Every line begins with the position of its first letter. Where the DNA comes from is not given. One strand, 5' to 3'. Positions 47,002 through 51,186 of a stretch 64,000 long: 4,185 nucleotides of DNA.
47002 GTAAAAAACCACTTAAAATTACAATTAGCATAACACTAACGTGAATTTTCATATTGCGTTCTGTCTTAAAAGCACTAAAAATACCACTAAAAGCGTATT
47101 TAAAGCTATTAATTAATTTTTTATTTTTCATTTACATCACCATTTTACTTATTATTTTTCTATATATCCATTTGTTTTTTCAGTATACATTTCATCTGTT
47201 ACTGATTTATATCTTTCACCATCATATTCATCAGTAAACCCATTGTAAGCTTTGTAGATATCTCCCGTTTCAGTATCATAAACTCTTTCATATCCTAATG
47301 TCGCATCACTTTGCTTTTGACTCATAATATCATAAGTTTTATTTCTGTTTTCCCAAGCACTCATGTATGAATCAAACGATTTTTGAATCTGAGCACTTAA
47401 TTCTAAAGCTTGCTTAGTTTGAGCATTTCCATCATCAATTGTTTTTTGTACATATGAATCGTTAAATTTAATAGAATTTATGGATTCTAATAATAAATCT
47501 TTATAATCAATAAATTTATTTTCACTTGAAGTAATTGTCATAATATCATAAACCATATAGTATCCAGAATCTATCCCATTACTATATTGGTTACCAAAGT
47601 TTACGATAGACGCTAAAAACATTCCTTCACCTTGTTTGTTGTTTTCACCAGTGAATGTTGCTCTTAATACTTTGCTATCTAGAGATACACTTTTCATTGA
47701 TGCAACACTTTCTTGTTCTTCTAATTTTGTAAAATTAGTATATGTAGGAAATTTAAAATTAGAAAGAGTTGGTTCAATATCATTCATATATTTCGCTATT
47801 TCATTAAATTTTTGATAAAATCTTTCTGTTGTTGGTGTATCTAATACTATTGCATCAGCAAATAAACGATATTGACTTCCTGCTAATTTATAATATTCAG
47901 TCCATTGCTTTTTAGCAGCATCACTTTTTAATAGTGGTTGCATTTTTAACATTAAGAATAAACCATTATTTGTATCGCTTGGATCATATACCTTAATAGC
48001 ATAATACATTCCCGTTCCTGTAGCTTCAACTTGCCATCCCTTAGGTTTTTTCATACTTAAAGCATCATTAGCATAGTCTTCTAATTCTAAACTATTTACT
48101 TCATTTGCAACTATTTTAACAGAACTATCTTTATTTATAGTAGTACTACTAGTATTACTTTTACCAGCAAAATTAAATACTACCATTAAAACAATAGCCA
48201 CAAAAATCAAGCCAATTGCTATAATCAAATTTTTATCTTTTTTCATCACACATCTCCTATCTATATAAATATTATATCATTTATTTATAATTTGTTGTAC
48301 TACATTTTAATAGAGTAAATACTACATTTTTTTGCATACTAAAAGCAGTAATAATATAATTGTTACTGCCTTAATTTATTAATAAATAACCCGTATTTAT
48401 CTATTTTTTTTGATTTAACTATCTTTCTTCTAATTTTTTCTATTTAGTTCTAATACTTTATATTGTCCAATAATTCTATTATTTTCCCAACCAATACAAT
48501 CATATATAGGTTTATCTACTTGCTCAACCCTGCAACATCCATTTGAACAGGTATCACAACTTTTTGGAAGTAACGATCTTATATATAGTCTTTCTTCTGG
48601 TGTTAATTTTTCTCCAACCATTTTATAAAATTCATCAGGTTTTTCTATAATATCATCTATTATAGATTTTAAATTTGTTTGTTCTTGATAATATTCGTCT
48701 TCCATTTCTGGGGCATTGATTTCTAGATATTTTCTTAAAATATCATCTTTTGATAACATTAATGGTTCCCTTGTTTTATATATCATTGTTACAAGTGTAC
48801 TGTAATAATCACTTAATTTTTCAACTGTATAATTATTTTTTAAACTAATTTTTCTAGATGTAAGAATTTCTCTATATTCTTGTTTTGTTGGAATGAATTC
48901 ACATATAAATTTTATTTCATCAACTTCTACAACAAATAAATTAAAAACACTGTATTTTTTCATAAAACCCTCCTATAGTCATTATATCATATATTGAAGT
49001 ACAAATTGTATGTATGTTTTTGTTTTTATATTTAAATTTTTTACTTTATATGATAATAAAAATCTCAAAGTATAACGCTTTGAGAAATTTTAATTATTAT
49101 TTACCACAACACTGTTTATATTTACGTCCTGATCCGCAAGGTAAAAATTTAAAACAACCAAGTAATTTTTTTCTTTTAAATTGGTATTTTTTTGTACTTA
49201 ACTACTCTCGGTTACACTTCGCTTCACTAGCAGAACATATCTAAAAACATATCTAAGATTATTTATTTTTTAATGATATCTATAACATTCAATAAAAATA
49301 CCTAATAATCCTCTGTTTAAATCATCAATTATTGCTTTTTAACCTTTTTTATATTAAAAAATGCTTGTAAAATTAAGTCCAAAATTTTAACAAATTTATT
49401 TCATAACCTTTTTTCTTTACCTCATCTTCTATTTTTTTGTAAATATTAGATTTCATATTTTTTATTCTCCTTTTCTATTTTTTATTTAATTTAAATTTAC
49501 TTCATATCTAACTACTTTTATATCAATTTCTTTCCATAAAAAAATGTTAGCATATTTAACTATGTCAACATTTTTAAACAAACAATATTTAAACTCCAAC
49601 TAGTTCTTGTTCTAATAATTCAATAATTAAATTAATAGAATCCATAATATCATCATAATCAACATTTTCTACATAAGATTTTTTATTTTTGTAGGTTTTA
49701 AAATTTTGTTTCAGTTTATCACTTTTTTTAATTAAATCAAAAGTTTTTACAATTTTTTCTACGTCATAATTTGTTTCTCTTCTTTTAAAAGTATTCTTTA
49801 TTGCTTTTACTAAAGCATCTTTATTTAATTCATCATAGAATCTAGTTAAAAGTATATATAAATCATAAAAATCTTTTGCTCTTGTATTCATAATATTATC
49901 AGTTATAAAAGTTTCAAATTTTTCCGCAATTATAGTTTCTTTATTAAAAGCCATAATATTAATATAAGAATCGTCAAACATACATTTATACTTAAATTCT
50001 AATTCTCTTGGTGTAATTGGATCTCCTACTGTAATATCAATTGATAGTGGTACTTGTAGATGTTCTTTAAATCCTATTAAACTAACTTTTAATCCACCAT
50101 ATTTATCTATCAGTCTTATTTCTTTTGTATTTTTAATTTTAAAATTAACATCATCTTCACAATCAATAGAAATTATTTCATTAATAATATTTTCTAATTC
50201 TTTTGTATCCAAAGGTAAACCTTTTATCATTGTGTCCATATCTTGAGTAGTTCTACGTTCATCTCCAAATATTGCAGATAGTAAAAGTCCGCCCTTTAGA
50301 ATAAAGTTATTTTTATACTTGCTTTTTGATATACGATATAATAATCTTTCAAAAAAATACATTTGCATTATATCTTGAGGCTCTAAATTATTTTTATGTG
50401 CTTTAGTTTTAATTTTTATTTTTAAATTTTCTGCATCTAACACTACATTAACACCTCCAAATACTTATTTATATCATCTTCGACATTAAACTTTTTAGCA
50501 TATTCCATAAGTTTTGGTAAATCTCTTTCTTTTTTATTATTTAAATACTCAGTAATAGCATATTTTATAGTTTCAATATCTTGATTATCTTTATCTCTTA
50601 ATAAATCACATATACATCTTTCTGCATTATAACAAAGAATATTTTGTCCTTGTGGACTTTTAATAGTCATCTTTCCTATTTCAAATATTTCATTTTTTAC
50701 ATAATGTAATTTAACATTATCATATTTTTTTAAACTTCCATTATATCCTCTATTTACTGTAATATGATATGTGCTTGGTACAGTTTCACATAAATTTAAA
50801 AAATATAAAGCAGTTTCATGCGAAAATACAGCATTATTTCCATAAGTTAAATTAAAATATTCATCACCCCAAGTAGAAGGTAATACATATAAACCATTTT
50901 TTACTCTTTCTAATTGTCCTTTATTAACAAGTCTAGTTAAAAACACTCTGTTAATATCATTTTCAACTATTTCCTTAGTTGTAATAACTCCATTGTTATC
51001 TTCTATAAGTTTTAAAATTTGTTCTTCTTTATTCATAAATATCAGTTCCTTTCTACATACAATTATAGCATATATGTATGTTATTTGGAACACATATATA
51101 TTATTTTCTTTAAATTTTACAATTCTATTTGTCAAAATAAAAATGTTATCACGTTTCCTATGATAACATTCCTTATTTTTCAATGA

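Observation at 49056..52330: Four copies of the SecA SEC-C tail in 3.3 kb: islands apparently stacked at the secA 3' end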

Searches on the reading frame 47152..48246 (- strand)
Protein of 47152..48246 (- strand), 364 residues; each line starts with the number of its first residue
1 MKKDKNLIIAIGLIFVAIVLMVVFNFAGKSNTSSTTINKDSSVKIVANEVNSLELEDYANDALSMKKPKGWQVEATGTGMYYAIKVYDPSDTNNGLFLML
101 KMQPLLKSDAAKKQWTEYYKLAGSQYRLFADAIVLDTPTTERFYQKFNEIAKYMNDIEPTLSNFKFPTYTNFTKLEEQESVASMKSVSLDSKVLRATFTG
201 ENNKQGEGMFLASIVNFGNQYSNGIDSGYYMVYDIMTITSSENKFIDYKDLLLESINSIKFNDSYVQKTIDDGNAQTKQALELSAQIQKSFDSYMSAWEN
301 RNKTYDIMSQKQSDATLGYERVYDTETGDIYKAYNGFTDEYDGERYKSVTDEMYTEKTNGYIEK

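Call 35: find_encoding_contigs(protein=window:47152-48246:-, flank=10000, max_places=10)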
Protein window:47152-48246:- (364 aa): 18 contigs read that carry it; 10 places shown.
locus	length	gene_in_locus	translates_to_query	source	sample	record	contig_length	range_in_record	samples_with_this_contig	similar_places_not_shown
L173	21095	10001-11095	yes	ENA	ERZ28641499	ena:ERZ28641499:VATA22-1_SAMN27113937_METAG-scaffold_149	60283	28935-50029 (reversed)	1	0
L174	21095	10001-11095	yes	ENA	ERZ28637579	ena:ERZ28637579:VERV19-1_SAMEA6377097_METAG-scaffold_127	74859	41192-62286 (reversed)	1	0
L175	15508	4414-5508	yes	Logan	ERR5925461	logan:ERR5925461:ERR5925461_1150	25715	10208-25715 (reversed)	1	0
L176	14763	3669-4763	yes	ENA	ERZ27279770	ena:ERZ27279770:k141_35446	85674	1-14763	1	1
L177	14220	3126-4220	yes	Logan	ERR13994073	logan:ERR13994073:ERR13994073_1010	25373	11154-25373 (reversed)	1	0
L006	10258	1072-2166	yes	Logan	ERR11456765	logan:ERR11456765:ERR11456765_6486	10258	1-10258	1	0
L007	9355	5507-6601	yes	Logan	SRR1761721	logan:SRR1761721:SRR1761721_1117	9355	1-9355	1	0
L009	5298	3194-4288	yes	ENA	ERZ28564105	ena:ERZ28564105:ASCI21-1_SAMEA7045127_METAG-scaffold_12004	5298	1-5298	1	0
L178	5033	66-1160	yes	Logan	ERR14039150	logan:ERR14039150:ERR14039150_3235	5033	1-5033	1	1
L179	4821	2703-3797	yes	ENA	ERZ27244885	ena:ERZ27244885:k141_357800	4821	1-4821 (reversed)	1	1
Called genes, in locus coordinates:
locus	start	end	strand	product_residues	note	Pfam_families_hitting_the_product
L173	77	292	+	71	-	PF00313:CSD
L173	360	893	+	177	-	PF02482:Ribosomal_S30AE, PF16321:Ribosom_S30AE_C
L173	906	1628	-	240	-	PF07685:GATase_3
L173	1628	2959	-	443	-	PF08245:Mur_ligase_M, PF08353:MurT_C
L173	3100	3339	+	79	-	-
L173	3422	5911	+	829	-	PF07517:SecA_DEAD, PF01043:SecA_PP_bind, PF21090:P-loop_SecA, PF07516:SecA_SW, PF02810:SEC-C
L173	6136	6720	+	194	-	PF01931:NTPase_I-T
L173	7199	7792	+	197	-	PF13338:AbiEi_4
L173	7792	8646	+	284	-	PF08843:AbiEii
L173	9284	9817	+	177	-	-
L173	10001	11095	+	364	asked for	-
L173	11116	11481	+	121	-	PF01219:DAGK_prokar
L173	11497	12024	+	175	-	PF01035:DNA_binding_1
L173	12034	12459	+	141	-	PF02525:Flavodoxin_2 (weak), PF12682:Flavodoxin_4, PF12724:Flavodoxin_5 (faint)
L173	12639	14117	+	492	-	PF09479:Flg_new (weak)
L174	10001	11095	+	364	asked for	-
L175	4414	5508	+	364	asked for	-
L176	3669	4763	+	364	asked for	-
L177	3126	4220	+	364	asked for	-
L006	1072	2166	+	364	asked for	-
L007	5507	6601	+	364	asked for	-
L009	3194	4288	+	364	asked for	-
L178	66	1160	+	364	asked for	-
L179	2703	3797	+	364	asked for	-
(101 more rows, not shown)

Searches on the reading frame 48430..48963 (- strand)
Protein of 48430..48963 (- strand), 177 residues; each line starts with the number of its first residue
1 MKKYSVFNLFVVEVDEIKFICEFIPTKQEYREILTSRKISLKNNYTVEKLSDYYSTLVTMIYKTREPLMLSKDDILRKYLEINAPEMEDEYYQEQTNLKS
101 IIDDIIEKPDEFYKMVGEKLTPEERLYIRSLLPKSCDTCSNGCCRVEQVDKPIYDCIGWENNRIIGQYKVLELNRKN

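Call 10: find_encoding_contigs(protein=window:48430-48963:-, flank=10000, max_places=10)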
Protein window:48430-48963:- (177 aa): 22 contigs read that carry it; 10 places shown.
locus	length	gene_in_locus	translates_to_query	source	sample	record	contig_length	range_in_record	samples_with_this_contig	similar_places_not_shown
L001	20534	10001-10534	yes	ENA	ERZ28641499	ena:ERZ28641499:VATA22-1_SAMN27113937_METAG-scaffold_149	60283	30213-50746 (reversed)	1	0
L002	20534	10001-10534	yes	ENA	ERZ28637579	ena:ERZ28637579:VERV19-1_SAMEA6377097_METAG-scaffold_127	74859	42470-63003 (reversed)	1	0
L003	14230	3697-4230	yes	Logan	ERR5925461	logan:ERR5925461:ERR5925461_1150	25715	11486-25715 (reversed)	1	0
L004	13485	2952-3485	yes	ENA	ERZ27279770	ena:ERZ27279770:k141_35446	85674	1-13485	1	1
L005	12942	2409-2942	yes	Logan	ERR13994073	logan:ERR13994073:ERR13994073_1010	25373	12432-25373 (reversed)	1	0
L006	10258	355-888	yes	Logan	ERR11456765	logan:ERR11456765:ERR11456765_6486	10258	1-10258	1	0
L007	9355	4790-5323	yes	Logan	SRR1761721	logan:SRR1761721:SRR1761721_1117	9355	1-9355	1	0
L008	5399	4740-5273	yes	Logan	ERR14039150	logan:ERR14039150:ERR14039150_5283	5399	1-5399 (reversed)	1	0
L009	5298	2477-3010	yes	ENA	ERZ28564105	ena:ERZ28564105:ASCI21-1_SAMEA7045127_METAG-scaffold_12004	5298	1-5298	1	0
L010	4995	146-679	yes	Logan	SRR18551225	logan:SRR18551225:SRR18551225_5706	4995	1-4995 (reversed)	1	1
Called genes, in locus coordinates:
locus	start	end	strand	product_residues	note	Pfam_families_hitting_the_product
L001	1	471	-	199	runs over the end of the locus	PF04647:AgrB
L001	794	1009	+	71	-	PF00313:CSD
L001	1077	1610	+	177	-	PF02482:Ribosomal_S30AE, PF16321:Ribosom_S30AE_C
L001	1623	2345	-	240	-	PF07685:GATase_3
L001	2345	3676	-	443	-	PF08245:Mur_ligase_M, PF08353:MurT_C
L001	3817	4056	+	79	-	-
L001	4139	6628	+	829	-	PF07517:SecA_DEAD, PF01043:SecA_PP_bind, PF21090:P-loop_SecA, PF07516:SecA_SW, PF02810:SEC-C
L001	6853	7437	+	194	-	PF01931:NTPase_I-T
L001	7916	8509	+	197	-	PF13338:AbiEi_4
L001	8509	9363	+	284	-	PF08843:AbiEii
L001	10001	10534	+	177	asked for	-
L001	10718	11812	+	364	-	-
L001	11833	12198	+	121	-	PF01219:DAGK_prokar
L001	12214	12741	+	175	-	PF01035:DNA_binding_1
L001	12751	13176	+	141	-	PF02525:Flavodoxin_2 (weak), PF12682:Flavodoxin_4, PF12724:Flavodoxin_5 (faint)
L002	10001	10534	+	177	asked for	-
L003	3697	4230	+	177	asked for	-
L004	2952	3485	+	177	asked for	-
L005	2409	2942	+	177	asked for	-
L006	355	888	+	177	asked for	-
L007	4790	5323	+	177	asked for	-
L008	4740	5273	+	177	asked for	-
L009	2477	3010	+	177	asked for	-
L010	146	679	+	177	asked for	-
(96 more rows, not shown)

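Call 27: search_protein_families(library=pfam, proteins=[window:48430-48963:-])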
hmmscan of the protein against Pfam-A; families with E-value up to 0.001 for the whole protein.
window:48430-48963:- (177 aa): 0 families

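Call 66: find_homologous_proteins(query=window:48430-48963:-, max_evalue=0.00001)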
Query window:48430-48963:- (177 aa): 25 proteins with E <= 0.00001 among 441 candidates.
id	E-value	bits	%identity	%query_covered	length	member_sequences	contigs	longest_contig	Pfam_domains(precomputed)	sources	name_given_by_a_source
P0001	6.4e-107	373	95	99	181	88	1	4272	-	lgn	-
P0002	4.8e-86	305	78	100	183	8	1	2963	-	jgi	-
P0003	2.8e-82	293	75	100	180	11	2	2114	-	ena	-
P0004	3.8e-82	293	73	100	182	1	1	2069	-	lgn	-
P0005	1.2e-81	291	74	100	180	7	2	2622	-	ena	-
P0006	2.3e-81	290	75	100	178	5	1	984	-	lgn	-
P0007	2.5e-81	290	73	100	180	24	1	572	-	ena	-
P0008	4.4e-78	279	71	100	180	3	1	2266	-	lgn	-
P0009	1.2e-77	278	71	100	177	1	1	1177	-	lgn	-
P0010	6.4e-77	276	72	96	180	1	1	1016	-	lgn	-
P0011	1.7e-75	271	71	98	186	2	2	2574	-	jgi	-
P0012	9.5e-75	268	71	100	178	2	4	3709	-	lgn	-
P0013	3.9e-73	263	70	99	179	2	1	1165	-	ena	-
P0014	6.2e-72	259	67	99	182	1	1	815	-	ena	-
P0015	2.9e-69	251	63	100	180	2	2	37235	-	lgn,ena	-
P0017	2.5e-68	248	63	99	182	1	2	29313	-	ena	-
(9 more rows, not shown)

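Call 67: find_encoding_contigs(protein=P0001, flank=10000, max_places=6)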
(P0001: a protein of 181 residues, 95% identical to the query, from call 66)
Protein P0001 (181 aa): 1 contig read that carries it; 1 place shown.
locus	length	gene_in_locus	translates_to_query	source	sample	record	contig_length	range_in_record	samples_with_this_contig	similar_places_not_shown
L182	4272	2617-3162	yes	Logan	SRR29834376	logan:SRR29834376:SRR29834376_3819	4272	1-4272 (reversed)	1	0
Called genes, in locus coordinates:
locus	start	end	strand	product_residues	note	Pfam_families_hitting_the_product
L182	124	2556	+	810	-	PF00515:TPR_1 (faint), PF07719:TPR_2 (faint), PF13181:TPR_8 (faint), PF13414:TPR_11 (faint), PF21033:RMD1-3 (faint), PF01424:R3H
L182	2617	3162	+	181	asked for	-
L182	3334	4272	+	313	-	?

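Call 68: find_encoding_contigs(protein=P0015, flank=10000, max_places=4)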
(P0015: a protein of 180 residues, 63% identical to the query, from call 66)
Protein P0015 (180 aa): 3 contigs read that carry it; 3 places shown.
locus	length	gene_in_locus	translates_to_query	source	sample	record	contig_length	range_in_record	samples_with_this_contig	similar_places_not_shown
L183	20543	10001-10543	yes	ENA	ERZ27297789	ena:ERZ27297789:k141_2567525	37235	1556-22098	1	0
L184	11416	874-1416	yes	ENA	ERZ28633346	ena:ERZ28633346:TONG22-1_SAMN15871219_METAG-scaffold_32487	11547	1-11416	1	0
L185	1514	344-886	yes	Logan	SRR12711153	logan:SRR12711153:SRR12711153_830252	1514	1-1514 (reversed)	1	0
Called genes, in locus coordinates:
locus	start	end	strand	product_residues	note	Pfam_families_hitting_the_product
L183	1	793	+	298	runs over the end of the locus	PF08486:SpoIID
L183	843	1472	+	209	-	PF01551:Peptidase_M23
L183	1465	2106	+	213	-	-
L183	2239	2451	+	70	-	PF00313:CSD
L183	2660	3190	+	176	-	PF02482:Ribosomal_S30AE, PF16321:Ribosom_S30AE_C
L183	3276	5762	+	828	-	PF07517:SecA_DEAD, PF00270:DEAD (weak), PF01043:SecA_PP_bind, PF21090:P-loop_SecA, PF07516:SecA_SW, PF02810:SEC-C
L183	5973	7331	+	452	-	PF00501:AMP-binding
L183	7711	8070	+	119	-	PF00392:GntR, PF14502:HTH_41 (weak)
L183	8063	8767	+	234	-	PF00005:ABC_tran, PF13304:AAA_21 (weak)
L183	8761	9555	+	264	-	-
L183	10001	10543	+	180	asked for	-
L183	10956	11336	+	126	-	-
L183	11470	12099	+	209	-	PF09335:VTT_dom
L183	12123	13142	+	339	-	PF03462:PCRF, PF00472:RF-1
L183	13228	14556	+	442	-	PF01171:ATP_bind_3, PF01507:PAPS_reduct (weak), PF11734:TilS_C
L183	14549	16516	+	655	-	PF06480:FtsH_ext (weak), PF00004:AAA, PF07728:AAA_5 (weak), PF17862:AAA_lid_3, PF01434:Peptidase_M41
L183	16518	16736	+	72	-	PF03840:SecG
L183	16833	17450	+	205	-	-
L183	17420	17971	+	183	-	PF26128:Gad2 (faint)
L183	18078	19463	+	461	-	PF13477:Glyco_trans_4_2, PF13439:Glyco_transf_4, PF04991:LicD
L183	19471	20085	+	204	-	-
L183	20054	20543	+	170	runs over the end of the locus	-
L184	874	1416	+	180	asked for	-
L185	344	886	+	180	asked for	-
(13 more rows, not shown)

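Call 69: find_encoding_contigs(protein=P0017, flank=10000, max_places=4)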
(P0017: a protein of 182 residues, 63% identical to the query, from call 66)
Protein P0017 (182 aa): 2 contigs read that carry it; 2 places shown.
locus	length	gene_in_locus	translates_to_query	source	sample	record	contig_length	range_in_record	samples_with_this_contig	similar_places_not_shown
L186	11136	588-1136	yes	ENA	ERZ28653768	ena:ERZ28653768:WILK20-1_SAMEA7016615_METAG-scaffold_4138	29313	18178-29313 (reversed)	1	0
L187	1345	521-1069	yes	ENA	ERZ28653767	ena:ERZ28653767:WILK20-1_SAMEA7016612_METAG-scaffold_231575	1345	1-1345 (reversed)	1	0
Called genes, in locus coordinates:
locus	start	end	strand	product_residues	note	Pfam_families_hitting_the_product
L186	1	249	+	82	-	?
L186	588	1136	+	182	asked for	-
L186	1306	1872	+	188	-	PF06541:ABC_trans_CmpB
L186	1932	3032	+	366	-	-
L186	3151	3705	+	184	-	PF20122:DUF6512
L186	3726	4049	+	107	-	PF04993:TfoX_N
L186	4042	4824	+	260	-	PF13489:Methyltransf_23, PF08241:Methyltransf_11, PF08242:Methyltransf_12 (weak), PF13649:Methyltransf_25, PF13847:Methyltransf_31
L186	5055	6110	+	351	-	PF03462:PCRF, PF00472:RF-1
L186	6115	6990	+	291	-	PF02588:YitT_membrane, PF19700:DUF6198, PF10035:DUF2179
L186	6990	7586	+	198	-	PF02588:YitT_membrane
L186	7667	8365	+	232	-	PF02463:SMC_N (faint), PF00005:ABC_tran, PF13304:AAA_21 (faint)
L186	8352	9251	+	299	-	PF18075:FtsX_ECD, PF02687:FtsX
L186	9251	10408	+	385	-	PF06810:Phage_scaffold (faint), PF24568:CC_PcsB, PF01551:Peptidase_M23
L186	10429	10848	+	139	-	-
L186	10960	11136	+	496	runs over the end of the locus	PF01336:tRNA_anti-codon, PF00152:tRNA-synt_2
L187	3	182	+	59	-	?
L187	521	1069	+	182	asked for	-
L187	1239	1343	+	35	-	?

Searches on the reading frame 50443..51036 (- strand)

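Call 27: search_protein_families(library=pfam, proteins=[window:50443-51036:-])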
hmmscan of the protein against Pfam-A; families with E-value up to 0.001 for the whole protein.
window:50443-51036:- (197 aa): 2 families
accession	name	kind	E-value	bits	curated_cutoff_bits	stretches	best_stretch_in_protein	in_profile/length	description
PF13338.12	AbiEi_4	-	1.5e-08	35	25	1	5-53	1-49/49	Transcriptional regulator, AbiEi antitoxin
PF20217.3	DUF6577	-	0.00062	20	27.8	0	111-194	110-199/204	Family of unknown function (DUF6577)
